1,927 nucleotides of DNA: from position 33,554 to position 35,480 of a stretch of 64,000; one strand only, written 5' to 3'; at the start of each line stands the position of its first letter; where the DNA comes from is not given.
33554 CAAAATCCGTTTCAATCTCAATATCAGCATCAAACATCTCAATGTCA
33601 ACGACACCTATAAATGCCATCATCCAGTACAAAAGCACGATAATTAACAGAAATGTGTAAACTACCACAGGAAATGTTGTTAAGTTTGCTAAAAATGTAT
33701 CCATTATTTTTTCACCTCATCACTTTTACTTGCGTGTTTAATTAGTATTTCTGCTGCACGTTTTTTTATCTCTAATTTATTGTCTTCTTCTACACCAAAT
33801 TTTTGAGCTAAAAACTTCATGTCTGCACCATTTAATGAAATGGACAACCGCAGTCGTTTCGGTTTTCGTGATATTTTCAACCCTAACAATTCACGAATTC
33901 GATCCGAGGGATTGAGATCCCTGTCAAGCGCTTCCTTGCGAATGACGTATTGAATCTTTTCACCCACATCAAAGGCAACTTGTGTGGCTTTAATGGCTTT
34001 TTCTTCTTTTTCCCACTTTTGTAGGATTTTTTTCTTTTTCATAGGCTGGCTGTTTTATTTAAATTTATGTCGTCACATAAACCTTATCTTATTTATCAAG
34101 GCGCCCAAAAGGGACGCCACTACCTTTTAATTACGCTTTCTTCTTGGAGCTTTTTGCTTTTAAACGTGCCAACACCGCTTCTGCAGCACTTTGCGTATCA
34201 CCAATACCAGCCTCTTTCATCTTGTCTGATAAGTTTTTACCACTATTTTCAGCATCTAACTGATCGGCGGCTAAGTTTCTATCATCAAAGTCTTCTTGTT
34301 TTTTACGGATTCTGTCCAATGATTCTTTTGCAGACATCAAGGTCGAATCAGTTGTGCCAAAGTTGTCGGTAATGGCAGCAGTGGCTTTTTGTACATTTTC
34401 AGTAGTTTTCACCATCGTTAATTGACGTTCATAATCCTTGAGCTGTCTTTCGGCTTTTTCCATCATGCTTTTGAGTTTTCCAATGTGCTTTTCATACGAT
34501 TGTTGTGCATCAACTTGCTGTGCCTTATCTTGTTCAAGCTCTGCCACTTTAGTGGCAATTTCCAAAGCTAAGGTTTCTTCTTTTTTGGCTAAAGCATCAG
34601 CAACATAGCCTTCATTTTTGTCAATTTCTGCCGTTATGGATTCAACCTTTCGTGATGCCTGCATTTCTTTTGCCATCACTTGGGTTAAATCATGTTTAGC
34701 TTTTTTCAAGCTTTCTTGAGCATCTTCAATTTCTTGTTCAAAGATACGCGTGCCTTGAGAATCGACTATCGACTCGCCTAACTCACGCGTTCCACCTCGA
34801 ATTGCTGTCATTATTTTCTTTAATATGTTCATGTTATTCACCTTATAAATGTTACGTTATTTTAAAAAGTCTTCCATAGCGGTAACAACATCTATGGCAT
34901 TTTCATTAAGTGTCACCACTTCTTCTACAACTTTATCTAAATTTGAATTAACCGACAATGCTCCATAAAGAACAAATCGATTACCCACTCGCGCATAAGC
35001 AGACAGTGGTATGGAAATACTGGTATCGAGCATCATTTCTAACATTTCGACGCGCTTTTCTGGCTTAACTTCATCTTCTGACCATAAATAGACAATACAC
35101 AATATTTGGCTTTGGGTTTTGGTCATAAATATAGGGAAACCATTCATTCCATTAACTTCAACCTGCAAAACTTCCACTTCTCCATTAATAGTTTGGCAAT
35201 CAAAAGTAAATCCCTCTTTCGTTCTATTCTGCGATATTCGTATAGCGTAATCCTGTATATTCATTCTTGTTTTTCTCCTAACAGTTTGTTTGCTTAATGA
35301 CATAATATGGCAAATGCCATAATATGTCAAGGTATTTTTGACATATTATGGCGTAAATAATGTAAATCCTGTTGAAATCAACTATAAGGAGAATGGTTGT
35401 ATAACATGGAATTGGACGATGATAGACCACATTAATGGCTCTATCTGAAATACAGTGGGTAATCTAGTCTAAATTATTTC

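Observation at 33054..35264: E. coli-type yjfI-yjfJ (PspA-like) pair placed directly upstream of an nfeD-flotillin (yqiJK-like) pair, with an extra Lys-rich 112-aa protein between them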

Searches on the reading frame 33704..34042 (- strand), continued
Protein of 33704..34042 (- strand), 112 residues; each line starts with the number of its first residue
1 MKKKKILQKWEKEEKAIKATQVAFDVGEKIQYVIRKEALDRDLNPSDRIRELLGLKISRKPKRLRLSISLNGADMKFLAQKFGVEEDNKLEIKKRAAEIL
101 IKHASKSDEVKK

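Call 62: search_protein_families(library=pfam, proteins=[L058:10315-11421:+, L058:11453-12028:+, L058:12006-12575:+, L058:12566-13201:+, L058:13192-14277:+, L058:14783-16882:+, L078:3857-4231:+, L078:4018-5106:+, L078:5181-5606:+, L078:5603-6658:+], max_evalue=0.001)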
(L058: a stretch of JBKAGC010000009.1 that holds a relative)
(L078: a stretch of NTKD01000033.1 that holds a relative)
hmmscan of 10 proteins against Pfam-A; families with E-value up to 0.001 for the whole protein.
L058:10315-11421:+ (368 aa): 1 family
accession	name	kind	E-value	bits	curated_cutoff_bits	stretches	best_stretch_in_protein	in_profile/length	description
PF07885.22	Ion_trans_2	-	1.2e-12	48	22.5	1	34-102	3-72/79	Ion channel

L058:11453-12028:+ (191 aa): 1 family
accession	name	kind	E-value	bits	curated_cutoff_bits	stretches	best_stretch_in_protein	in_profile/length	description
PF01694.28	Rhomboid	-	5e-20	72.6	22.6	1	60-186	11-141/143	Rhomboid domain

L058:12006-12575:+ (189 aa): 3 families
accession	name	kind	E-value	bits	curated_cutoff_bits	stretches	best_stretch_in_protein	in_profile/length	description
PF01408.29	GFO_IDH_MocA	-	1.1e-24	87.9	24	1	14-125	1-113/120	Oxidoreductase family, NAD-binding Rossmann fold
PF22725.1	GFO_IDH_MocA_C3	-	2.1e-05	24.9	27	1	140-185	1-43/124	GFO/IDH/MocA C-terminal domain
PF03446.21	NAD_binding_2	-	0.00021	21.8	21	1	16-89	2-70/161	NAD binding domain of 6-phosphogluconate dehydrogenase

L058:12566-13201:+ (211 aa): 2 families
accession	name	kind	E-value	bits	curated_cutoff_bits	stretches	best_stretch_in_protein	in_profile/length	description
PF22725.1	GFO_IDH_MocA_C3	-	2.7e-13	50.4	27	1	1-77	45-123/124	GFO/IDH/MocA C-terminal domain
PF02894.22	GFO_IDH_MocA_C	-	3.1e-13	50.5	22.9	1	2-171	43-218/218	Oxidoreductase family, C-terminal alpha/beta domain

L058:13192-14277:+ (361 aa): 3 families
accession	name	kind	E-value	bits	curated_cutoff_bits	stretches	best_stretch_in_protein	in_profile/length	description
PF22725.1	GFO_IDH_MocA_C3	-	1.4e-15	57.8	27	1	158-284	4-124/124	GFO/IDH/MocA C-terminal domain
PF02894.22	GFO_IDH_MocA_C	-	1.8e-10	41.4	22.9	1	160-309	2-147/218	Oxidoreductase family, C-terminal alpha/beta domain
PF01408.29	GFO_IDH_MocA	-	6.8e-08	33.7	24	1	45-143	20-117/120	Oxidoreductase family, NAD-binding Rossmann fold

L058:14783-16882:+ (699 aa): 2 families
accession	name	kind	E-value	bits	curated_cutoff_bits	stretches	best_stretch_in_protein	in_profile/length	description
PF00593.30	TonB_dep_Rec_b-barrel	-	1.5e-27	98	27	1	226-658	30-436/436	TonB dependent receptor-like, beta-barrel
PF07715.20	Plug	-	2.3e-07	31.7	23.9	1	62-146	24-107/107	TonB-dependent Receptor Plug Domain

L078:3857-4231:+ (124 aa): 1 family
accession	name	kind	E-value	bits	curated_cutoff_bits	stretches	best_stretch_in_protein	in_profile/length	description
PF03992.22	ABM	-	8e-06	26.4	23.1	1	1-79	1-77/78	Antibiotic biosynthesis monooxygenase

L078:4018-5106:+ (362 aa): 2 families
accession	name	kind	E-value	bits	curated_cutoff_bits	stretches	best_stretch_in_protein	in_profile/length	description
PF00378.25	ECH_1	-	1.9e-57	194.9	27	1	106-362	1-251/251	Enoyl-CoA hydratase/isomerase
PF16113.10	ECH_2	-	1.4e-29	104.1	27.2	1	112-295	2-181/335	Enoyl-CoA hydratase/isomerase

L078:5181-5606:+ (141 aa): 1 family
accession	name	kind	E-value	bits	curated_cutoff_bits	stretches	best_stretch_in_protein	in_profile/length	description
PF12680.13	SnoaL_2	-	1.5e-12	48.4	27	1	13-111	11-101/102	SnoaL-like domain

L078:5603-6658:+ (351 aa): 1 family
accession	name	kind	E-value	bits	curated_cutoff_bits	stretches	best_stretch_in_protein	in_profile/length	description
PF00180.25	Iso_dh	-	2.8e-90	303.5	27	1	5-347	2-348/348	Isocitrate/isopropylmalate dehydrogenase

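Call 64: search_protein_families(library=pfam, proteins=[L028:10341-10886:+], max_evalue=0.01)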
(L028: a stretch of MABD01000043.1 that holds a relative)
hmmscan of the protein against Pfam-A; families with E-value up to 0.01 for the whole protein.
L028:10341-10886:+ (181 aa): 1 family
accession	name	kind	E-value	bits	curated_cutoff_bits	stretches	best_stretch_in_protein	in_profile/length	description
PF01694.28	Rhomboid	-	1.2e-24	87.6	22.6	1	47-177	7-140/143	Rhomboid domain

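Call 82: search_protein_families(library=padloc, proteins=[window:33704-34042:-], max_evalue=0.001)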
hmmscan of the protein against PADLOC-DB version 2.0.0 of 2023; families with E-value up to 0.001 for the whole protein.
window:33704-34042:- (112 aa): 0 families

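Call 92: search_protein_representatives(alignment_id=A2)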
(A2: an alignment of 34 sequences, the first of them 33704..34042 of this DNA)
Query: 34 sequences, 112 profile positions. Proteins with E-value up to 0.001 (for the whole library): 164; up to 1e-10: 87; up to 1e-30: 5. The best 150 are listed.
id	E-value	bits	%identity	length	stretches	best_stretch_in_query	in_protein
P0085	3.1e-43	162.5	-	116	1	2-108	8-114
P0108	4.8e-42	158.6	-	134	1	3-110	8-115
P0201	5.0e-42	158.6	-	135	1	4-109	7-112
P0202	3.1e-39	149.6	-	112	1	2-110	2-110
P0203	8.6e-38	144.9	-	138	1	1-107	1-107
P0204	2.3e-30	121.0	-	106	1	13-108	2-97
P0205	6.7e-30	119.5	-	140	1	4-108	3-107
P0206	7.3e-30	119.4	-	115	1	3-110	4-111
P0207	1.3e-29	118.6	-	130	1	6-110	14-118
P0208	2.4e-29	117.7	-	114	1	3-110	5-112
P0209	3.6e-29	117.1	-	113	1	3-107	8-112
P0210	3.8e-29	117.1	-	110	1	4-106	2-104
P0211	4.3e-29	116.9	-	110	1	5-110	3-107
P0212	5.2e-29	116.6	-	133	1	5-109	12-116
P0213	6.1e-29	116.4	-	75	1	2-75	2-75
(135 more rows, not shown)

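Call 94: search_protein_families(library=pfam, alignment_id=A3, max_evalue=0.001)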
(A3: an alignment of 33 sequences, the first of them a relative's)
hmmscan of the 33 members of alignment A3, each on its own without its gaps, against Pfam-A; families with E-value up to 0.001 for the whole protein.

A. member 1, P0302 (403 aa): 0 families

B. families by the number of members that match (of 33 scanned): 12 families
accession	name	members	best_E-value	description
PF00028.23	Cadherin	1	4.5e-66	Cadherin domain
PF02518.31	HATPase_c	1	2.3e-23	Histidine kinase-, DNA gyrase B-, and HSP90-like ATPase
PF00801.26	PKD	1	9.5e-15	PKD domain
PF17803.7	Cadherin_4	1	2.3e-10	Bacterial cadherin-like domain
PF00041.27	fn3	1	3.3e-08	Fibronectin type III domain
PF03484.21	B5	1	1.6e-07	tRNA synthetase B5 domain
PF08329.16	ChitinaseA_N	1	1.8e-07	Chitinase A, N-terminal domain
PF02240.21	MCR_gamma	1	2e-07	Methyl-coenzyme M reductase gamma subunit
PF23592.1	Cadherin_CELSR2_9th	1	1e-05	CELSR2-like, ninth cadherin domain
PF00512.31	HisKA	1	0.0001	His Kinase A (phospho-acceptor) domain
PF20262.4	UNC80_C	1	0.00032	Protein UNC80 C-terminal region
PF06739.17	SBBP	1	0.00067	Beta-propeller repeat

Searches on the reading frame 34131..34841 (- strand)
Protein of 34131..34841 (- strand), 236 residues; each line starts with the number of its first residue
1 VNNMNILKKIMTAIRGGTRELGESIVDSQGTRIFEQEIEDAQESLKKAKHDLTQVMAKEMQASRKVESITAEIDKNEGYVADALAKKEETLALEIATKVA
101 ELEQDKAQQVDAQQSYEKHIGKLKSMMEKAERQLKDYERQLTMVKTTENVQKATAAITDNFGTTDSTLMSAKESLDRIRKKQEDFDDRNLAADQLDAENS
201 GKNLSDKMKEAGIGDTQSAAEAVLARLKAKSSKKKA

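Call 3: search_protein_families(library=pfam, proteins=[window:34131-34841:-], max_evalue=0.01)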
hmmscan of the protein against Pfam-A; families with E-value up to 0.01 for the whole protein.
window:34131-34841:- (236 aa): 2 families
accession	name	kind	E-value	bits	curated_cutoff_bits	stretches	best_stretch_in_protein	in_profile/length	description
PF04012.17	PspA_IM30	-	6.3e-36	124.5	33.9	1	5-231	1-218/220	PspA/IM30 family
PF17649.6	VPS38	-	0.00035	20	25.2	0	94-182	196-287/424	Vacuolar protein sorting 38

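Call 4: search_protein_families(library=ncbifam, proteins=[window:34131-34841:-], max_evalue=0.01)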
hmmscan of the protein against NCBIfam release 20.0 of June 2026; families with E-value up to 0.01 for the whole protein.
window:34131-34841:- (236 aa): 4 families
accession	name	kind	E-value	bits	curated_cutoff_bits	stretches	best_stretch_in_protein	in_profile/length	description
TIGR02169.1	SMC_prok_A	equivalog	0.00067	17.5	729.4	1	29-230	164-363/1165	chromosome segregation protein SMC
TIGR04320.1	Surf_Exclu_PgrA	domain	0.00085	18.7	70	1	28-125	255-354/360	SEC10/PgrA surface exclusion domain-containing protein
NF045780.1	TrlF_fam_ATP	equivalog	0.001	17.9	350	1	23-211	558-753/944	TrlF family AAA-like ATPase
TIGR02168.1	SMC_prok_B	equivalog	0.0025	15.6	567.35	1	34-211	712-894/1181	chromosome segregation protein SMC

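Call 46: search_solved_structures(query=window:34131-34841:-, max_evalue=0.001)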
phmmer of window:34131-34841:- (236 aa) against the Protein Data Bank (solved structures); distinct sequences matched with E-value up to 0.001: 3.
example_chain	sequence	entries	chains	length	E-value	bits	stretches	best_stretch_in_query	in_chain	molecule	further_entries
8qfv_0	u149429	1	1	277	0.00033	23.9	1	14-224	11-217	Protein sll0617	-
7o3w_D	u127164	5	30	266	0.00051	23.2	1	27-224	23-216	Protein sll0617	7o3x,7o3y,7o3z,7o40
9eom_A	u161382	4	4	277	0.00091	22.4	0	14-224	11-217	Membrane-associated protein Vipp1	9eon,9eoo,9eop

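Call 82: search_protein_families(library=padloc, proteins=[window:34131-34841:-], max_evalue=0.001)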
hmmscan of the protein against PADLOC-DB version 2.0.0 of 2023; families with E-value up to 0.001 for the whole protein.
window:34131-34841:- (236 aa): 0 families

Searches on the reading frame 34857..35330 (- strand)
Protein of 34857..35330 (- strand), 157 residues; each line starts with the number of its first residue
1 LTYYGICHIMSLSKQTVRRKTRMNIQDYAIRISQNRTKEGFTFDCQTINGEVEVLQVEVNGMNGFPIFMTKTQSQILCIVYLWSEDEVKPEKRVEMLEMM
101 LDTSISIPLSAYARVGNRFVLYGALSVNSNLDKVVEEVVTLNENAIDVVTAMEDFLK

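Call 3: search_protein_families(library=pfam, proteins=[window:34857-35330:-], max_evalue=0.01)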
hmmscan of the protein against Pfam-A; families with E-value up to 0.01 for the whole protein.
window:34857-35330:- (157 aa): 1 family
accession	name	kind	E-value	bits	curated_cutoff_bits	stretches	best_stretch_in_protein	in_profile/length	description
PF09938.14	DUF2170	-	8.1e-31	107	27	1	27-156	6-137/137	Uncharacterized protein conserved in bacteria (DUF2170)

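Call 4: search_protein_families(library=ncbifam, proteins=[window:34857-35330:-], max_evalue=0.01)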
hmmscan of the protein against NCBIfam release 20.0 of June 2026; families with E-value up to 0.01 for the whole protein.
window:34857-35330:- (157 aa): 1 family
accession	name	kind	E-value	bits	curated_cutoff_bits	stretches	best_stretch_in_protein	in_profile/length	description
NF050185.1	BflmRegBacAPseudo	equivalog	6.3e-12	45.3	300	1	45-157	88-203/206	biofilm formation regulator BacA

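Call 44: search_solved_structures(query=window:34857-35264:-, max_evalue=0.01, show_alignments=2)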
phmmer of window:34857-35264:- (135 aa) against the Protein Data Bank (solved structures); distinct sequences matched with E-value up to 0.01: 1.
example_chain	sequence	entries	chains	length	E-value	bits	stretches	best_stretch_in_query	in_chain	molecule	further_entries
8q8o_A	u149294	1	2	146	0.00028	24.2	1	24-133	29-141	DUF2170 family protein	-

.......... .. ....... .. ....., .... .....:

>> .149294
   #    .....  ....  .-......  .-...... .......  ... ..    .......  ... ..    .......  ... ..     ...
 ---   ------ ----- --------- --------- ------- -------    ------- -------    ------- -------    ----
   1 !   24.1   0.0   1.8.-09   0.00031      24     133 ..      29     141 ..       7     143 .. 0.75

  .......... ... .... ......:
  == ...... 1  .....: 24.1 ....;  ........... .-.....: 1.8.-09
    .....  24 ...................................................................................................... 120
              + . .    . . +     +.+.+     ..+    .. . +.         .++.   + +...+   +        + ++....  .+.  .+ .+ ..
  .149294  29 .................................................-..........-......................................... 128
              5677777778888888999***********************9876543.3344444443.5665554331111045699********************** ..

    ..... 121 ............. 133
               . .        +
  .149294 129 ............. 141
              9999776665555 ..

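Call 82: search_protein_families(library=padloc, proteins=[window:34857-35264:-], max_evalue=0.001)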
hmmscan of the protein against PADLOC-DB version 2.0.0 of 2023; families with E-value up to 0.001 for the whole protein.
window:34857-35264:- (135 aa): 0 families
